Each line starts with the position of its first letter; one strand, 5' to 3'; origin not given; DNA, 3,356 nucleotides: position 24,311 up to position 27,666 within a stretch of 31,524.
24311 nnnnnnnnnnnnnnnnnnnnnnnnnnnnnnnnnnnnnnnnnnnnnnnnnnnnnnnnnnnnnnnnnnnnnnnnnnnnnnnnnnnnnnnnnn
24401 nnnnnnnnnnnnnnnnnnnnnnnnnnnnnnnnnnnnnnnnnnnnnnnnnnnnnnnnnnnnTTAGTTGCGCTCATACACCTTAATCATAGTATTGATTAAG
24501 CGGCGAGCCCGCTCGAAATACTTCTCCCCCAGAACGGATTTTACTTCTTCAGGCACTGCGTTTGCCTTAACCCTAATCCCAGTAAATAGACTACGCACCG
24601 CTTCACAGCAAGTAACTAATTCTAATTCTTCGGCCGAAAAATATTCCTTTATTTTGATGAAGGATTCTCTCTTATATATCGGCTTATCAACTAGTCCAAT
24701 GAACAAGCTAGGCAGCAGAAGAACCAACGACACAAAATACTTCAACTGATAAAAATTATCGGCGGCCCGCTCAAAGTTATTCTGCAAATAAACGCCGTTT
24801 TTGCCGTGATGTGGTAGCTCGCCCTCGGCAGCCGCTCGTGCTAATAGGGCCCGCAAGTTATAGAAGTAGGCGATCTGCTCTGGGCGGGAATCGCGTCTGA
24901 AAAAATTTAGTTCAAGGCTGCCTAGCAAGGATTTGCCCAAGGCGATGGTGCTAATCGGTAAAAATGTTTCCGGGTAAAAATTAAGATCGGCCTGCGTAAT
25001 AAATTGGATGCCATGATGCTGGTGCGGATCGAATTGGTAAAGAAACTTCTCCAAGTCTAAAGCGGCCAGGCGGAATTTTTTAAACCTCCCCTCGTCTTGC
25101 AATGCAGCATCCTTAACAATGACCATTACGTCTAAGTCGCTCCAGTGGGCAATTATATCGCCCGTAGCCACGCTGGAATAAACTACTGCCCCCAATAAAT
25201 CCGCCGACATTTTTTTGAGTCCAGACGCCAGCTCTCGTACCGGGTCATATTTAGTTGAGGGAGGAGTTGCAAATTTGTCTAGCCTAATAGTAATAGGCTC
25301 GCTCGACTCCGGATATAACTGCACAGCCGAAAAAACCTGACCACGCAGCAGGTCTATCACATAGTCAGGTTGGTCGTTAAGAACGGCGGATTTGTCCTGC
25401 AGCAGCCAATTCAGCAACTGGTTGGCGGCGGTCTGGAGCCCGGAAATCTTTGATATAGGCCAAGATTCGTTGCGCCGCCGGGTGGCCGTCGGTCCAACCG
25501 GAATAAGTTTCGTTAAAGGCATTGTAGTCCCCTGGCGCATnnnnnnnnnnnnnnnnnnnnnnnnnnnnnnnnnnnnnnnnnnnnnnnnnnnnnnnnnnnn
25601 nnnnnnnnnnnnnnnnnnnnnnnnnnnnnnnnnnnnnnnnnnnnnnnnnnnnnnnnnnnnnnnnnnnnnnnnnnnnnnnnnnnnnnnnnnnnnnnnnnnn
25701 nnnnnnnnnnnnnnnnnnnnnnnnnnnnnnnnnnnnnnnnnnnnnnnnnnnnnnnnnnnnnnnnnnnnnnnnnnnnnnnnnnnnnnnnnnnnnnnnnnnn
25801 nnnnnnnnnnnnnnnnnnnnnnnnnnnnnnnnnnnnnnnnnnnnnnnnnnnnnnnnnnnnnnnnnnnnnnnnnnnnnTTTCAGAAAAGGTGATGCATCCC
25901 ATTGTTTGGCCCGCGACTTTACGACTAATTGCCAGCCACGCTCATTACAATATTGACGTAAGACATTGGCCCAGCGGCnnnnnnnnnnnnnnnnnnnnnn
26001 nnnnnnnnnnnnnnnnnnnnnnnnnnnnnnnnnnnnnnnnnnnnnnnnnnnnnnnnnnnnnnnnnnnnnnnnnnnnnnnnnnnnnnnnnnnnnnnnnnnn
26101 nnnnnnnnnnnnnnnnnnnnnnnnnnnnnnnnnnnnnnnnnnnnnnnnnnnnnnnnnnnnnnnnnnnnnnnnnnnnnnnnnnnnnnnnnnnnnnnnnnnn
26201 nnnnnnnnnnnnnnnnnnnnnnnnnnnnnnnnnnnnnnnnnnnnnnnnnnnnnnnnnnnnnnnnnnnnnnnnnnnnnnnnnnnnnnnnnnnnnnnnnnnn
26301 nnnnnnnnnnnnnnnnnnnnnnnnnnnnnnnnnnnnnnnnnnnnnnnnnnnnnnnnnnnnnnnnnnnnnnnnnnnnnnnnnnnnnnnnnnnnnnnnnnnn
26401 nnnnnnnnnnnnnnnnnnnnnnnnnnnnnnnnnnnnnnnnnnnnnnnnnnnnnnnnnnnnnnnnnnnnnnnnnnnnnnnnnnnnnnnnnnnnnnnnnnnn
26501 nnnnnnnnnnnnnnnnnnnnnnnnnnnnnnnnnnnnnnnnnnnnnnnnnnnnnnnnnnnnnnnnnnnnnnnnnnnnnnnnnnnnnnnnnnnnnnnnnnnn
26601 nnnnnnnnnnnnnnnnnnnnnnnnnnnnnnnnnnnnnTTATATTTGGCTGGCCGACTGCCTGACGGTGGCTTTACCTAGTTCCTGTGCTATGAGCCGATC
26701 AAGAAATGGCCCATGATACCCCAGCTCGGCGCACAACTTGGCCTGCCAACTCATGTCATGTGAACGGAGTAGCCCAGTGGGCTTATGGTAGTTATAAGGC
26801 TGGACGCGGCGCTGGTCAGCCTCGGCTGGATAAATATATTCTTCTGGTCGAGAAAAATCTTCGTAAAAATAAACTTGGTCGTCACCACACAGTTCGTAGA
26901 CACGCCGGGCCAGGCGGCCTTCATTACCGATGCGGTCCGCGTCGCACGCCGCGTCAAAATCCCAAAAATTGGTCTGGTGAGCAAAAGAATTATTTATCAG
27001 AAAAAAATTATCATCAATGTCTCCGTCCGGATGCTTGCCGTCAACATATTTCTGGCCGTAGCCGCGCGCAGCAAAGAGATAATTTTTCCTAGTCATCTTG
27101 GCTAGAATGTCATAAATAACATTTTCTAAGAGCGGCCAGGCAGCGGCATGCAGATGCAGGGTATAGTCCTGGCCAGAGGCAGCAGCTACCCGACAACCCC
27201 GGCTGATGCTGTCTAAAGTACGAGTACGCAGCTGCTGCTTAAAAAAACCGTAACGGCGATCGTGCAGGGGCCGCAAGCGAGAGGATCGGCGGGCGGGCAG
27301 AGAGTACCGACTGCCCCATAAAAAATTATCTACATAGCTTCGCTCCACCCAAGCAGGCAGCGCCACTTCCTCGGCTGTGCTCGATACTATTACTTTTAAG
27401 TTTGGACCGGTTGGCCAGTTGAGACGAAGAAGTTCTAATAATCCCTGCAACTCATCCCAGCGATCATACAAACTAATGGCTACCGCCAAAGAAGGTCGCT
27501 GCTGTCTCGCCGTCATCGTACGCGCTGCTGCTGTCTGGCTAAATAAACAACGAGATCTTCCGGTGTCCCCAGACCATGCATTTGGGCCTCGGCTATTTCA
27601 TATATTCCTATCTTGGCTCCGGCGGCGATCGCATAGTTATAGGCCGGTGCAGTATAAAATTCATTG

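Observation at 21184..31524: Nucleotidyltransferase-dense operon: candidate undescribed pathway for activating and attaching phospho-substituents to a surface glycan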

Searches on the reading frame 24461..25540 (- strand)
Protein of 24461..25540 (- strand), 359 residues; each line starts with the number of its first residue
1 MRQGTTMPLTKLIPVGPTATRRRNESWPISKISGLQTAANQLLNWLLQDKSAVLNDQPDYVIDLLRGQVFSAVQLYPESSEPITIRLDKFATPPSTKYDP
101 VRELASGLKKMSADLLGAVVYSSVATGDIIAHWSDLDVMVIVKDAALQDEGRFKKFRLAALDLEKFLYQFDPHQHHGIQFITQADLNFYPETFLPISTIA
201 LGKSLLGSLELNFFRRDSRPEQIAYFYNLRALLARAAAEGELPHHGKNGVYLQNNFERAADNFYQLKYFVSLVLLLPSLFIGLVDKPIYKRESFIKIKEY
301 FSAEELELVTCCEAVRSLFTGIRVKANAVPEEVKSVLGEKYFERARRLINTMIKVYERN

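Call 4: search_protein_families(library=pfam, proteins=[window:24461-25540:-], max_evalue=0.01)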
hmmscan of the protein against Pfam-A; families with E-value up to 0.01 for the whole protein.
window:24461-25540:- (359 aa): 0 families

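Call 5: search_protein_families(library=ncbifam, proteins=[window:24461-25540:-], max_evalue=0.01)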
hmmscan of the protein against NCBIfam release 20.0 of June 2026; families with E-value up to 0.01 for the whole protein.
window:24461-25540:- (359 aa): 0 families

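Call 13: search_solved_structures(query=window:24461-25540:-, max_evalue=10)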
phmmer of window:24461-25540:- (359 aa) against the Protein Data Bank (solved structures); distinct sequences matched with E-value up to 10: 3.
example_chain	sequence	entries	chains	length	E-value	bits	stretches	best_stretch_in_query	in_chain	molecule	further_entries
4doi_A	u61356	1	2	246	0.54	12.2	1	188-251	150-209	Chalcone--flavonone isomerase 1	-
6vee_A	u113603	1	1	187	0.86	11.6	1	127-216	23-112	E3 ubiquitin-protein ligase UHRF1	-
9hnh_A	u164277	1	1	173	1.1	11.3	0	327-357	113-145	Chains: A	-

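Call 75: search_solved_structures(query=A4, max_evalue=10, show_alignments=2)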
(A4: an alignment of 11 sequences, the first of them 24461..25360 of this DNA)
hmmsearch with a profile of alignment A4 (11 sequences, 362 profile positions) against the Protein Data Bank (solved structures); distinct sequences matched with E-value up to 10: 9.
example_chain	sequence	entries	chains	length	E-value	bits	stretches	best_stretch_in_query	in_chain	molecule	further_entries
9ntn_G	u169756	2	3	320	0.00046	22.5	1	103-149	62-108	CdnD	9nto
2rff_A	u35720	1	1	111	0.024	16.9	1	97-142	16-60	Putative nucleotidyltransferase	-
6sxj_A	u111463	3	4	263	0.11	14.7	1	95-148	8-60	Streptomycin 3''-adenylyltransferase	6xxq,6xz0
1ylq_A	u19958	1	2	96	0.12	14.6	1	115-151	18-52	putative nucleotidyltransferase, hypothetical protein AF0614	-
9qxt_E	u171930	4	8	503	0.53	12.4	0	38-83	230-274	JetA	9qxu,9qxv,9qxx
8q72_E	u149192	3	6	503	0.54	12.4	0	38-83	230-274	JetA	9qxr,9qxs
8as8_E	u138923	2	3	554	0.7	12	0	38-83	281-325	JetA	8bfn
8xi2_N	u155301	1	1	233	1.1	11.4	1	56-132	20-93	G10 protein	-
4uos_A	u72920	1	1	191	1.9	10.6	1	35-115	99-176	DESIGNED HELICAL BUNDLE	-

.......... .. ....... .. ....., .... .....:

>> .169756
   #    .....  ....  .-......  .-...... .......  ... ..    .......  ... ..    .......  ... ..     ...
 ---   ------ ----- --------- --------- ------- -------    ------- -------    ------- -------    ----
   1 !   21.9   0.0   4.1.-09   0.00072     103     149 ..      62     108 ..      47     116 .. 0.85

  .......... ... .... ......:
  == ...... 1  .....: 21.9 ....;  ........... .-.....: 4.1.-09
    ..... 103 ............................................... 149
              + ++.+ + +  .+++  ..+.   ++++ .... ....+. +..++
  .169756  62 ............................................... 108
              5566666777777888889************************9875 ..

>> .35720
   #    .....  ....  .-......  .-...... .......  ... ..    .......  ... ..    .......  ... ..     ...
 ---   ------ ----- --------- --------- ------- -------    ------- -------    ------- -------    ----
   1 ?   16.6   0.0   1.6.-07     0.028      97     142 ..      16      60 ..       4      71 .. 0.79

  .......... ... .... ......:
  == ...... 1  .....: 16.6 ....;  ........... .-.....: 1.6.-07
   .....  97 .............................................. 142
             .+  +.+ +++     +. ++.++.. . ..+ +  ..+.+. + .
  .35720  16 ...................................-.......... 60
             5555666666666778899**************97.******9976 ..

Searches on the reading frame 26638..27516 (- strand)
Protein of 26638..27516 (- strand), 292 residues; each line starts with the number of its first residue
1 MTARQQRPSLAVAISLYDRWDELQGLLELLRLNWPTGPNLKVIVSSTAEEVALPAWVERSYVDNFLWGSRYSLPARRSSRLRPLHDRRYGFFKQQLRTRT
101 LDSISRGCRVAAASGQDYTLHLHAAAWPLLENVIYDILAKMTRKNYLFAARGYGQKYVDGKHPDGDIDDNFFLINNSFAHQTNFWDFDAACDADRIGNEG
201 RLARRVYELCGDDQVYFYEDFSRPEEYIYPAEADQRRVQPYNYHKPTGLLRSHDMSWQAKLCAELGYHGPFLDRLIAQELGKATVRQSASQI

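Call 4: search_protein_families(library=pfam, proteins=[window:26638-27516:-], max_evalue=0.01)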
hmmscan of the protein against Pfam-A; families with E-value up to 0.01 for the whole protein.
window:26638-27516:- (292 aa): 0 families

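Call 5: search_protein_families(library=ncbifam, proteins=[window:26638-27516:-], max_evalue=0.01)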
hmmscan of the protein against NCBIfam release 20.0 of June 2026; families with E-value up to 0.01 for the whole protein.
window:26638-27516:- (292 aa): 0 families

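Call 40: search_solved_structures(query=window:26638-27516:-, max_evalue=10)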
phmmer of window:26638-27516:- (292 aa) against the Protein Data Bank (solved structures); distinct sequences matched with E-value up to 10: 14.
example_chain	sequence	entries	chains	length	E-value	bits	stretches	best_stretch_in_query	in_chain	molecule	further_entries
7aor_z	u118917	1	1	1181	0.35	13.4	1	203-255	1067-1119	mS47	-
1hxr_A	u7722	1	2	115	0.45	13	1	144-182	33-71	GUANINE NUCLEOTIDE EXCHANGE FACTOR MSS4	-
4i96_A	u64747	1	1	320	0.47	13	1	76-145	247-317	Ryanodine receptor 1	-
2xoa_A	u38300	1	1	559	0.65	12.5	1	76-146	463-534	RYANODINE RECEPTOR 1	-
4i6i_A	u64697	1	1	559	0.66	12.5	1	76-146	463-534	Ryanodine receptor 1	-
4i3n_A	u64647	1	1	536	1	11.9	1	76-145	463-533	Ryanodine receptor 1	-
4i1e_A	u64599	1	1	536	1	11.9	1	76-145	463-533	Ryanodine receptor 1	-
4i8m_A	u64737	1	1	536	1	11.9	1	76-145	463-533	Ryanodine receptor 1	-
4i2s_A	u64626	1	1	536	1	11.9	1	76-145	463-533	Ryanodine receptor 1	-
4i0y_A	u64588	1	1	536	1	11.9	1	76-145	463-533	Ryanodine receptor 1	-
4i7i_A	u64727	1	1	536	1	11.9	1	76-145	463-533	Ryanodine receptor 1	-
4i37_A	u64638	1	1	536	1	11.8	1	76-145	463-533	Ryanodine receptor 1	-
2wcy_A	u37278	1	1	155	1.3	11.5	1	10-83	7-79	COMPLEMENT COMPONENT C7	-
7d3k_2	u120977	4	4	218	1.6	11.2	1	173-231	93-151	O/TIBET/99 VP2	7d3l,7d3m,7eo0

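Call 74: search_solved_structures(query=A5, max_evalue=10, show_alignments=1)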
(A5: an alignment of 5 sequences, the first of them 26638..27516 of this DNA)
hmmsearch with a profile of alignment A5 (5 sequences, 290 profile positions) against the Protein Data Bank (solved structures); distinct sequences matched with E-value up to 10: 1.
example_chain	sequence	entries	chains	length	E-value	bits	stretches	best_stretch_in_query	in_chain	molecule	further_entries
7by6_A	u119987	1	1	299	0.77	12.1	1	134-179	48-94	Phenylalanyl-tRNA synthetase beta chain, putative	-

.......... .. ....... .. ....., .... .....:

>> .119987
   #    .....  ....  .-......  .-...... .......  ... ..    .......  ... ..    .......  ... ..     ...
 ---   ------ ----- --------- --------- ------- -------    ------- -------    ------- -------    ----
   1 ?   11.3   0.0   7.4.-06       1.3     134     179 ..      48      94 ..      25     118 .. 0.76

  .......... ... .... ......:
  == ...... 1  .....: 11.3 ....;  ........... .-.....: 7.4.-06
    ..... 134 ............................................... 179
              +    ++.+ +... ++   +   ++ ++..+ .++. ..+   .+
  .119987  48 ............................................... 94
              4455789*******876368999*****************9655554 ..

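Call 79: find_related_loci(query=A5, collection=metagenome_contigs, flank=10000)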
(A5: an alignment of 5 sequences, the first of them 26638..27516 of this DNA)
Query A5 (292 aa) in metagenome_contigs; peptide patterns used: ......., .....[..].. (x = any residue, [..] = any of these).
600 stretches matched a pattern, but none encodes a relative of the query by tblastn (E <= 1e-3).
